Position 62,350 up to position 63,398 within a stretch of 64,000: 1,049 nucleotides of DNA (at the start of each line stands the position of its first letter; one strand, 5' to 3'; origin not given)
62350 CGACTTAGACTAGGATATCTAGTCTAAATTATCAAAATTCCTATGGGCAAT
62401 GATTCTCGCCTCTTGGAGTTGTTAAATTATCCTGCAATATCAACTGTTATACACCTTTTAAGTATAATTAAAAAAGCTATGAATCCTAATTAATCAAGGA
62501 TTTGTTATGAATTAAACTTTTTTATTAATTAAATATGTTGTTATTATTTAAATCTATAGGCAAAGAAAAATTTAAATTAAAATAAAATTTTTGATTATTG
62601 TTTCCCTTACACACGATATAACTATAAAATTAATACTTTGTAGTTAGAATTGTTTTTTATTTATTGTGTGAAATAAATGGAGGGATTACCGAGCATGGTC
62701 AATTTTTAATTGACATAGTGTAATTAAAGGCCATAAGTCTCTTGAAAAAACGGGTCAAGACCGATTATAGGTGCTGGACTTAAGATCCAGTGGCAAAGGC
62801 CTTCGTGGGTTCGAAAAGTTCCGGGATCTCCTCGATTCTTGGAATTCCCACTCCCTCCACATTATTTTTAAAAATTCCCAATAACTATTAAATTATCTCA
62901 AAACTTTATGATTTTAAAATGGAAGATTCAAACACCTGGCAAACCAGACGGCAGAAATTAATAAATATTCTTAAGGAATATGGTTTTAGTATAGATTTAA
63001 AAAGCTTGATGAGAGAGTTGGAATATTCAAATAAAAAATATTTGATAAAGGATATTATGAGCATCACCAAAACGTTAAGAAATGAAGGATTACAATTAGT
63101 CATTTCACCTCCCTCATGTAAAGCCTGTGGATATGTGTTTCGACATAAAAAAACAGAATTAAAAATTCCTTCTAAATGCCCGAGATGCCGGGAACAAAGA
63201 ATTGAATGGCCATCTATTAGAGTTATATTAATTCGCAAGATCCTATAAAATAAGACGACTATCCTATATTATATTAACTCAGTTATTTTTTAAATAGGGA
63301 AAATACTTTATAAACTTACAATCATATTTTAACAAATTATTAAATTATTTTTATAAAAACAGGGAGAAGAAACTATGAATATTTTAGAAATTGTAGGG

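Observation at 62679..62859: tRNA-Leu(UAA) gene split by two introns at non-canonical positions (D-loop and T-loop), with none at 37/38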

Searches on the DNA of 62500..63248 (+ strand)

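Call 5: search_rna_families(source=window, start=62500, end=63000, threshold=evalue, max_evalue=10, show_alignments=3)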
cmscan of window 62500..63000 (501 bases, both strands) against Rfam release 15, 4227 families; matches with E-value up to 10: 3.
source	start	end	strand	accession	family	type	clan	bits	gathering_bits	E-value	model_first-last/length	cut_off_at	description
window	62769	62833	-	RF01972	H19_1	Gene; lncRNA;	-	19.3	50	5.5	1-71/71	no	H19 conserved region 1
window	62704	62911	-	RF02857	30_255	Gene; sRNA;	-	17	197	3.9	1-213/213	no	Leptospira sRNA 30_255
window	62936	63000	-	RF00015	U4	Gene; snRNA; splicing;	CL00007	12.4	46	2.3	63-138/138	5'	U4 spliceosomal RNA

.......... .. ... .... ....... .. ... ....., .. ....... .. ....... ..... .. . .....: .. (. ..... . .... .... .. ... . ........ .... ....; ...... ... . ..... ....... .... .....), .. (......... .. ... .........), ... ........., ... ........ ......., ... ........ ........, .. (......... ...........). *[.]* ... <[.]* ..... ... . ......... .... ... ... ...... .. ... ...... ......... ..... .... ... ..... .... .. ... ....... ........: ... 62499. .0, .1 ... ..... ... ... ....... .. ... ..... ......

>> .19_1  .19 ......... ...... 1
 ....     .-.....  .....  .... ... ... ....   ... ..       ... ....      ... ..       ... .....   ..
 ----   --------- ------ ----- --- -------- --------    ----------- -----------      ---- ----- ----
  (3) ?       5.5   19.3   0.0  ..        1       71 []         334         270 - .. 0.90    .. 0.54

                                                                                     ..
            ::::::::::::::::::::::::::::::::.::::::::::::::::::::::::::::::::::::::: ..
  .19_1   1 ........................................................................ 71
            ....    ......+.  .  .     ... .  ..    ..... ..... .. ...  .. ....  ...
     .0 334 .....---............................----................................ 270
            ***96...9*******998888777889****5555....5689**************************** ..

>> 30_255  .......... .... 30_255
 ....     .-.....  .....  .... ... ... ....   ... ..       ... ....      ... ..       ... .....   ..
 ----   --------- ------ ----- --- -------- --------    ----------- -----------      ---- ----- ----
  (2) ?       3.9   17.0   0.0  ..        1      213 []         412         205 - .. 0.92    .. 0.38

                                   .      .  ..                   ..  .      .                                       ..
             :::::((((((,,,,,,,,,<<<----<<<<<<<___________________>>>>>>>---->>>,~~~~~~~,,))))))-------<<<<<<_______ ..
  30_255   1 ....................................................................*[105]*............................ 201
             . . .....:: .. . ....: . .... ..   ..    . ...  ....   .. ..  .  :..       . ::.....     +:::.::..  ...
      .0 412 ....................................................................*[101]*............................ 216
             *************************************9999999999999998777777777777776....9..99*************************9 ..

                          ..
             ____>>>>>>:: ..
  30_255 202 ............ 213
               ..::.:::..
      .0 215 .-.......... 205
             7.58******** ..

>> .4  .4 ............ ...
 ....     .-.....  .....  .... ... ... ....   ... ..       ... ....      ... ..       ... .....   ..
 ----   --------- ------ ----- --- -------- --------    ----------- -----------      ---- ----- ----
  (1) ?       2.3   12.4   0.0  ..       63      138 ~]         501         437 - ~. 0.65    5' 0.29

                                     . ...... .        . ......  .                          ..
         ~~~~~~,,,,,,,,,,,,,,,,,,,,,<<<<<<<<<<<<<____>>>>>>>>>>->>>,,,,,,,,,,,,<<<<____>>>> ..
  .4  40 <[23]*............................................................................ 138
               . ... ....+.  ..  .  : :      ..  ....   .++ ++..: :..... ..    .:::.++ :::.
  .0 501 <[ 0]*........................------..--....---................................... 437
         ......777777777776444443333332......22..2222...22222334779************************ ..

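Call 57: search_rna_families(sources=[L047, L026, L066, L014, L078], threshold=gathering)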
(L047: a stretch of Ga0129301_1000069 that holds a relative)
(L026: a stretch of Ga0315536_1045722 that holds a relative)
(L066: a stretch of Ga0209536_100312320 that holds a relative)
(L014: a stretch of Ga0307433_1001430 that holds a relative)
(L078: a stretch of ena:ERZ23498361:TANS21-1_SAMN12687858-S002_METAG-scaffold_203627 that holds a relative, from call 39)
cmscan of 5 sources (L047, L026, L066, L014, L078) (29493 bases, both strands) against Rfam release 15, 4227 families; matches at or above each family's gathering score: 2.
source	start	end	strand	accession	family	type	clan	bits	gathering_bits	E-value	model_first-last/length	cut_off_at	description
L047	5079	5162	-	RF00005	tRNA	Gene; tRNA;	CL00001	61.3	29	3.5e-11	1-71/71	no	tRNA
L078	420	498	+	RF00005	tRNA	Gene; tRNA;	CL00001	29.6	29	0.019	1-71/71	no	tRNA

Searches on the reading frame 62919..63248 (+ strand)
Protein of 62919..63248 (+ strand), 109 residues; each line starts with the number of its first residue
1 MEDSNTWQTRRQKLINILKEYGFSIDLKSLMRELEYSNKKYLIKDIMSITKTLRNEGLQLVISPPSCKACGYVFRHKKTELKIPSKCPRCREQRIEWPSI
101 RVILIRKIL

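Call 9: find_encoding_contigs(protein=window:62919-63248:+, flank=3000, max_places=10)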
Protein window:62919-63248:+ (109 aa): 1 contig read that carries it; 1 place shown.
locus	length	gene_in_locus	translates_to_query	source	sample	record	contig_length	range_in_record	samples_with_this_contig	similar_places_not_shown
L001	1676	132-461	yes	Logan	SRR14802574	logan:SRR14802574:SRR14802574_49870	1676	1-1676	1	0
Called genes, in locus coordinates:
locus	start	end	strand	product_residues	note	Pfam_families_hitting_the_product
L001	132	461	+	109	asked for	PF21476:PF0610-like_N (weak), PF23470:Zn_ribbon_PF0610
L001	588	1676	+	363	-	?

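Call 10: search_protein_families(library=pfam, proteins=[window:62919-63248:+])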
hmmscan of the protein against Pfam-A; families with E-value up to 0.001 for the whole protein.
window:62919-63248:+ (109 aa): 2 families
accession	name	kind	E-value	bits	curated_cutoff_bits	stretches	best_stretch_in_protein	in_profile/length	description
PF23470.1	Zn_ribbon_PF0610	-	7.1e-09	35.7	26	1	64-100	1-34/39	PF0610 rubredoxin-like zinc beta-ribbon domain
PF21476.4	PF0610-like_N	-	9.3e-06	26.2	33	1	9-61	1-50/50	PF0610-like, N-terminal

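Call 11: find_homologous_proteins(query=window:62919-63248:+, max_evalue=0.00001)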
Query window:62919-63248:+ (109 aa): 34 proteins with E <= 0.00001 among 36 candidates.
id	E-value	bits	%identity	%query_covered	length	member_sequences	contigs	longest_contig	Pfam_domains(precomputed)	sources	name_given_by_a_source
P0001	4.5e-66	237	100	100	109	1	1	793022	PF23470.1,PF21476.5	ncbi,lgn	-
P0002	2.6e-54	200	89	94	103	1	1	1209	PF23470.1,PF21476.5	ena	-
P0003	9.5e-54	198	87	94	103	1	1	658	PF23470.1,PF21476.5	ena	-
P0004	2.7e-52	193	83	94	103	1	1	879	PF23470.1,PF21476.5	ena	-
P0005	4.6e-52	192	85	94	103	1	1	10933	PF23470.1,PF21476.5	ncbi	-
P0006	5.5e-52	192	84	94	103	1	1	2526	PF23470.1,PF21476.5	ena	-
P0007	6.3e-51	189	80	94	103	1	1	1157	PF23470.1,PF21476.5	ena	-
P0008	2.2e-50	187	82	94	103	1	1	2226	PF23470.1,PF21476.5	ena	-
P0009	6.8e-50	185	81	94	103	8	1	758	PF23470.1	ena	-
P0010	1.8e-48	181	80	94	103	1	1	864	PF23470.1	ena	-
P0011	1.5e-46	175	82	87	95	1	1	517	PF23470.1,PF21476.5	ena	-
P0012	7.4e-41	156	71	94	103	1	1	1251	PF23470.1,PF21476.5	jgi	jgi:predicted Zn-ribbon and HTH transcriptional regulator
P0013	4.4e-40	154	63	94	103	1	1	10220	PF23470.1,PF21476.5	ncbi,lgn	ncbi:MAG: transcriptional regulator [Candidatus Hermodarchaeota archaeon]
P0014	1.7e-39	152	71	88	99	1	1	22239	PF23470.1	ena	-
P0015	8.2e-39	150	66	94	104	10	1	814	PF23470.1,PF21476.5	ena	-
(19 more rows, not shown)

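Call 13: find_related_loci(query=A1, collection=genome_contigs, flank=2500)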
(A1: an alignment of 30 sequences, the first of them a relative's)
Query A1 (109 aa) in genome_contigs; peptide patterns used: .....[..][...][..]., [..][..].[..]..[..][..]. (x = any residue, [..] = any of these).
46 stretches matched a pattern; 10 encode a relative of the query (tblastn E <= 1e-3); 10 distinct loci.
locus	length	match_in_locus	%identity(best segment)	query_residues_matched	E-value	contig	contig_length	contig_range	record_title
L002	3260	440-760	83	1-107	1e-57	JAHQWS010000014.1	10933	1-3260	MAG: Promethearchaeia archaeon isolate ABR15 NODE_1151_length_10933_cov_3, whole genome shotgun sequence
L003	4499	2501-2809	63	1-103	1e-45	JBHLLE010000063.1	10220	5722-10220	MAG: Candidatus Hermodarchaeota archaeon isolate DZ1M.378 DZ1M.378@28039, whole genome shotgun sequence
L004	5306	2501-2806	59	1-102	5e-40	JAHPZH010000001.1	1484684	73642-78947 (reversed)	MAG: Candidatus Helarchaeota archaeon isolate LW55_61 NODE_2_length_1484684_cov_14.972108, whole genome shotgun sequence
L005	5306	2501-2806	56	1-102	7e-38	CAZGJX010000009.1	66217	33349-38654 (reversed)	MAG TPA_asm: uncultured archaeon isolate binchicken_co228_481 genome assembly, contig: NODE_397_length_66217_cov_7.12081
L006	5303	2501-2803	56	2-102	2e-37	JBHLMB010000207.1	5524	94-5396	MAG: Promethearchaeota archaeon isolate DZ2M.159 DZ2M.159@62918, whole genome shotgun sequence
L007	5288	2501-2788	55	7-102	6e-35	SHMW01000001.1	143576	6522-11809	MAG: Promethearchaeota archaeon isolate BC3 1189800001, whole genome shotgun sequence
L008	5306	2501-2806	55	1-102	2e-34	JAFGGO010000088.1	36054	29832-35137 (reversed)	MAG: Promethearchaeota archaeon isolate Zod_Metabat.1389 k87_6709818, whole genome shotgun sequence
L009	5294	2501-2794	53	5-102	9e-32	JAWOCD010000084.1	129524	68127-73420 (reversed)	MAG: Promethearchaeia archaeon isolate BLK3-3.bin.73 k191_1838516, whole genome shotgun sequence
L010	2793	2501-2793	58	1-98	6e-24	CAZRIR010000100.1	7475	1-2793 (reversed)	MAG TPA_asm: uncultured archaeon isolate binchicken_co81_355 genome assembly, contig: NODE_17469_length_7475_cov_6.96334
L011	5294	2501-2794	31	9-103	9e-12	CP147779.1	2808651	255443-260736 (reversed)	MAG: Promethearchaeati archaeon SRVP18_Atabeyarchaeia-1 chromosome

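Call 37: find_encoding_contigs(protein=P0002, flank=1500, max_places=3)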
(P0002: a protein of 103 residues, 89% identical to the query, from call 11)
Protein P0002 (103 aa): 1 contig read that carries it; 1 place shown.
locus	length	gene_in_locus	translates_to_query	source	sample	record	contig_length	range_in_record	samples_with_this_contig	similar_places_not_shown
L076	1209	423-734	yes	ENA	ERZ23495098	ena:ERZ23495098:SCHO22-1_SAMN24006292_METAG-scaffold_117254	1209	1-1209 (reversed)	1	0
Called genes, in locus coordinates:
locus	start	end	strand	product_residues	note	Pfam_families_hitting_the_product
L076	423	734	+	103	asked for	PF21476:PF0610-like_N (weak), PF23470:Zn_ribbon_PF0610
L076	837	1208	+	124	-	?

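Call 38: find_encoding_contigs(protein=P0006, flank=1500, max_places=3)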
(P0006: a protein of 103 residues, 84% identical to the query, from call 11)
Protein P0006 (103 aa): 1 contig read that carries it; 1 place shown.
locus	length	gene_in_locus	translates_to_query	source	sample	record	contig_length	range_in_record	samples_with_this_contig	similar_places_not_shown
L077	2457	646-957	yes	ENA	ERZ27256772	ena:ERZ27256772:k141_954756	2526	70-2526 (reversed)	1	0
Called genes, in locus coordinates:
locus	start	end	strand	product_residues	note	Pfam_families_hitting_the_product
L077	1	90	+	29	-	?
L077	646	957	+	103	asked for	PF21476:PF0610-like_N (weak), PF23470:Zn_ribbon_PF0610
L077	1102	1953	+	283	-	PF14229:DUF4332, PF14520:HHH_5 (weak)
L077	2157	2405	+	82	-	-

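Call 39: find_encoding_contigs(protein=P0008, flank=1500, max_places=3)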
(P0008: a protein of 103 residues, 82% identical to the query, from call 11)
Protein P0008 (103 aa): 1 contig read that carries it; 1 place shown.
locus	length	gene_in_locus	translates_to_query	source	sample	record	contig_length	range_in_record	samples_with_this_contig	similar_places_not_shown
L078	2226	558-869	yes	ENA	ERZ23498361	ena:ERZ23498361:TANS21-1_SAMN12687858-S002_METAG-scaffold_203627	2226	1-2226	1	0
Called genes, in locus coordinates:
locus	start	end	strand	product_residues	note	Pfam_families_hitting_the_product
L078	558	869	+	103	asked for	PF21476:PF0610-like_N (weak), PF23470:Zn_ribbon_PF0610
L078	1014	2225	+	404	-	?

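Call 40: find_encoding_contigs(protein=P0007, flank=1500, max_places=3)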
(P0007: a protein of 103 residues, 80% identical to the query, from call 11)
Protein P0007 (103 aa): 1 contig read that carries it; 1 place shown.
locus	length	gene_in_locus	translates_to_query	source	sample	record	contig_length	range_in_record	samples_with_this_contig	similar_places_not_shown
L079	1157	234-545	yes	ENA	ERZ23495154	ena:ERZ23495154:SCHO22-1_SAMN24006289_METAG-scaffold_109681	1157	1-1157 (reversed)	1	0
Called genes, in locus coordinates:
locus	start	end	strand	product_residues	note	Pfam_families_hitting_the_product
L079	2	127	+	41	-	?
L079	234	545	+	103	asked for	PF21476:PF0610-like_N (weak), PF23470:Zn_ribbon_PF0610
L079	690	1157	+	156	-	?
